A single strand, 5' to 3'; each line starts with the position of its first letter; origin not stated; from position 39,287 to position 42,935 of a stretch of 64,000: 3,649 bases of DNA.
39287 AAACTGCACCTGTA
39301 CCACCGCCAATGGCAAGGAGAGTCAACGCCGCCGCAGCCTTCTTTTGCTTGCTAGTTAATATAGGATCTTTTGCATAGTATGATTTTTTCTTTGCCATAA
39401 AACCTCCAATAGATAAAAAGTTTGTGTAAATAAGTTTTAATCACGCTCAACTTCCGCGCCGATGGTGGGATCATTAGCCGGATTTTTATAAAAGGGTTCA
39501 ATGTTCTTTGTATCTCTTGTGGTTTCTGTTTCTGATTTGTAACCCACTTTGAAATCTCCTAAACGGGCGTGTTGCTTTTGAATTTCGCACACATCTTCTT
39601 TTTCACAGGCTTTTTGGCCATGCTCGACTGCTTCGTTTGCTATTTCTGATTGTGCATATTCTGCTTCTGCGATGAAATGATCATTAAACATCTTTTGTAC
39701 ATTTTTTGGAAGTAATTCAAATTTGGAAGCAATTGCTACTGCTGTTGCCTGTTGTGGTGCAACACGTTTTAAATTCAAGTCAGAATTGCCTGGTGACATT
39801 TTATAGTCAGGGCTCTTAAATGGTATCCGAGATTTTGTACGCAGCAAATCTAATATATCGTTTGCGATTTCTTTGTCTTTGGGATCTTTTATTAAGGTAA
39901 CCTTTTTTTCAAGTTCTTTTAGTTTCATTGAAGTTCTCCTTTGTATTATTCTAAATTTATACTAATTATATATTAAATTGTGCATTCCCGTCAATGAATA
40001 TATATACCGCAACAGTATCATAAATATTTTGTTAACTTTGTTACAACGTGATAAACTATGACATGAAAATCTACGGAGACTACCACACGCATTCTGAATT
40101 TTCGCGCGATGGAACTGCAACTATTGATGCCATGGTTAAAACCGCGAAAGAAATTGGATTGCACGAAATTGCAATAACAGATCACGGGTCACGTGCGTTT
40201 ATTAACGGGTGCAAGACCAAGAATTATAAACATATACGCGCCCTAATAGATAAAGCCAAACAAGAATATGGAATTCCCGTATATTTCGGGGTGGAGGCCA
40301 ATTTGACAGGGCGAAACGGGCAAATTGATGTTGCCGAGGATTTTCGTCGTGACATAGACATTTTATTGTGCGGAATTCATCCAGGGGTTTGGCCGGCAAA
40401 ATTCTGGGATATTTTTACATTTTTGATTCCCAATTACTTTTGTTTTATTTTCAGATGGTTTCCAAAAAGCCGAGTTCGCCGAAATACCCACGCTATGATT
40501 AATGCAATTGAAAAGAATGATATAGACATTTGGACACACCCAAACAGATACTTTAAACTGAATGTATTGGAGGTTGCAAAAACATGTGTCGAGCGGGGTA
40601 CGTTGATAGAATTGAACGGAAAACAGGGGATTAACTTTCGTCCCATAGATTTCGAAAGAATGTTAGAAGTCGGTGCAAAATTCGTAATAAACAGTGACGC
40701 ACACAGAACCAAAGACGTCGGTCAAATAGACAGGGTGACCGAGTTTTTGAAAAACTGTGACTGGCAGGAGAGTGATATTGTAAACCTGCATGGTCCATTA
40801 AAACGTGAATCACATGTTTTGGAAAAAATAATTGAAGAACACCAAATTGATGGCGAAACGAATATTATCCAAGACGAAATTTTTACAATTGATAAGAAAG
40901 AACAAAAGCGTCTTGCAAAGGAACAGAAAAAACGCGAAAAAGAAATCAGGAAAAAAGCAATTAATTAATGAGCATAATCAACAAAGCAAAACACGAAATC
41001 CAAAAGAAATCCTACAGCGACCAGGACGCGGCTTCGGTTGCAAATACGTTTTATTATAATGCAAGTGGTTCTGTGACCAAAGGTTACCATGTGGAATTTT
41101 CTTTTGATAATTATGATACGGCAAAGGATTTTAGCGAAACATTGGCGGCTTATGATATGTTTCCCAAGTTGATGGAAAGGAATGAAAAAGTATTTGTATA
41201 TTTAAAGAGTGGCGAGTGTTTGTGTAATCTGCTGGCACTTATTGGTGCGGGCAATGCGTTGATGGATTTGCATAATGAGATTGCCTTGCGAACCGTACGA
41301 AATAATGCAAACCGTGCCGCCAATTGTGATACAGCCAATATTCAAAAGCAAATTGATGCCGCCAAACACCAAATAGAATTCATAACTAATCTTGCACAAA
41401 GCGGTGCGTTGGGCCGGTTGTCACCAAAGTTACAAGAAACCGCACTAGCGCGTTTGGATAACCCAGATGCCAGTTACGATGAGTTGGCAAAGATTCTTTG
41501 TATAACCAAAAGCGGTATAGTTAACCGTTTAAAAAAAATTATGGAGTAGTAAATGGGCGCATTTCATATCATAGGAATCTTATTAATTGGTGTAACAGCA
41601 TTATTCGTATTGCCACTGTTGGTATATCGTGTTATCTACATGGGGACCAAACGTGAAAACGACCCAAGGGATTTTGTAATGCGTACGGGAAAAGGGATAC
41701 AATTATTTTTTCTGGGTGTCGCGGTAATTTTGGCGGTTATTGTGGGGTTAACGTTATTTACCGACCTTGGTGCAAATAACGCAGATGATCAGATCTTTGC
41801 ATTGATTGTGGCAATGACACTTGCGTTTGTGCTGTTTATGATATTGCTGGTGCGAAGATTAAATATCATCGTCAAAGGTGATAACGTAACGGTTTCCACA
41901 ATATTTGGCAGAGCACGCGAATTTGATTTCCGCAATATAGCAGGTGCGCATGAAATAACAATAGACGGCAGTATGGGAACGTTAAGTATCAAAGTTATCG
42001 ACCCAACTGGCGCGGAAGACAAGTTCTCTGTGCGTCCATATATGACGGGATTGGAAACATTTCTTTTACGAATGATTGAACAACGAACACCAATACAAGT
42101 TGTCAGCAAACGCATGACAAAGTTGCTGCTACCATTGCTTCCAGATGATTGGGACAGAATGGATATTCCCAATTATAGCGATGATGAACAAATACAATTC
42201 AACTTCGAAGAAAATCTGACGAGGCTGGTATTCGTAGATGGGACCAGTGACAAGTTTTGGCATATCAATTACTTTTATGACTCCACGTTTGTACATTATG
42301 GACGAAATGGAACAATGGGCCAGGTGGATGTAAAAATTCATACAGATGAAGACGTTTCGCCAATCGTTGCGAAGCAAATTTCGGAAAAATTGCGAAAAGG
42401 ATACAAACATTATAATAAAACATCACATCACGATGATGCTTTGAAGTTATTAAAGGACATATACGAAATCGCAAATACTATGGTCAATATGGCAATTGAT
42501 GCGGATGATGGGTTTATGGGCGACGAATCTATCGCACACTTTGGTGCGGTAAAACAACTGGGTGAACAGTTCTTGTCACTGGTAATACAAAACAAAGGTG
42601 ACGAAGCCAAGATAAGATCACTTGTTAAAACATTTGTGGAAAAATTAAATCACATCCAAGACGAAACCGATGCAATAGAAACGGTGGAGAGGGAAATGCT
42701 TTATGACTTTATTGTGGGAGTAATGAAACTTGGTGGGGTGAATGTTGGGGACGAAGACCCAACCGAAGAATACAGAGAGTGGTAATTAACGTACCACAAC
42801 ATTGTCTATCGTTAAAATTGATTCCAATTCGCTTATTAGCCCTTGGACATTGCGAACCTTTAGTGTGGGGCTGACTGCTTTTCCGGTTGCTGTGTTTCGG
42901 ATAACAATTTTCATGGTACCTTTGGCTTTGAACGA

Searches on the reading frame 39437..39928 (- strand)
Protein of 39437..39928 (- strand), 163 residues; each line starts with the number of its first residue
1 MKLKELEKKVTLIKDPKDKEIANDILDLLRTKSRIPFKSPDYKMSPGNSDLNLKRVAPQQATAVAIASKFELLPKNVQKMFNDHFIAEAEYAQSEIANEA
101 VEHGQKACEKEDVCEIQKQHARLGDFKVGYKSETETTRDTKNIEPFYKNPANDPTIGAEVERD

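Call 47: search_protein_families(library=phrogs, proteins=[window:39437-39928:-], max_evalue=0.1)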
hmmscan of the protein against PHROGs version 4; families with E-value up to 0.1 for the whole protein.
window:39437-39928:- (163 aa): 2 families
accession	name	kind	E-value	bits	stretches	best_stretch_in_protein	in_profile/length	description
phrog_23353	-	unknown function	0.0091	16.1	1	53-141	249-341/353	-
phrog_18515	-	unknown function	0.062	14.7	0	66-94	35-63/76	-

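Call 48: search_protein_families(library=padloc, proteins=[window:39437-39928:-], max_evalue=0.1)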
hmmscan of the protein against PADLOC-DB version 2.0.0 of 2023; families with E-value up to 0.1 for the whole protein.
window:39437-39928:- (163 aa): 0 families

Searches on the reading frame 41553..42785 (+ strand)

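Call 54: search_protein_families(library=pfam, proteins=[window:41553-42785:+], max_evalue=0.001)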
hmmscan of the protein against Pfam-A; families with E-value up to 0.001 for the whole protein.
window:41553-42785:+ (410 aa): 2 families
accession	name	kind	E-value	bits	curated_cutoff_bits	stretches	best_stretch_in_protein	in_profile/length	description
PF05406.20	WGR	-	4.9e-07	30.2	22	1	225-288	5-76/79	WGR domain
PF20197.3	DUF6560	-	0.00077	20.1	27.8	0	37-132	40-129/174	Family of unknown function (DUF6560)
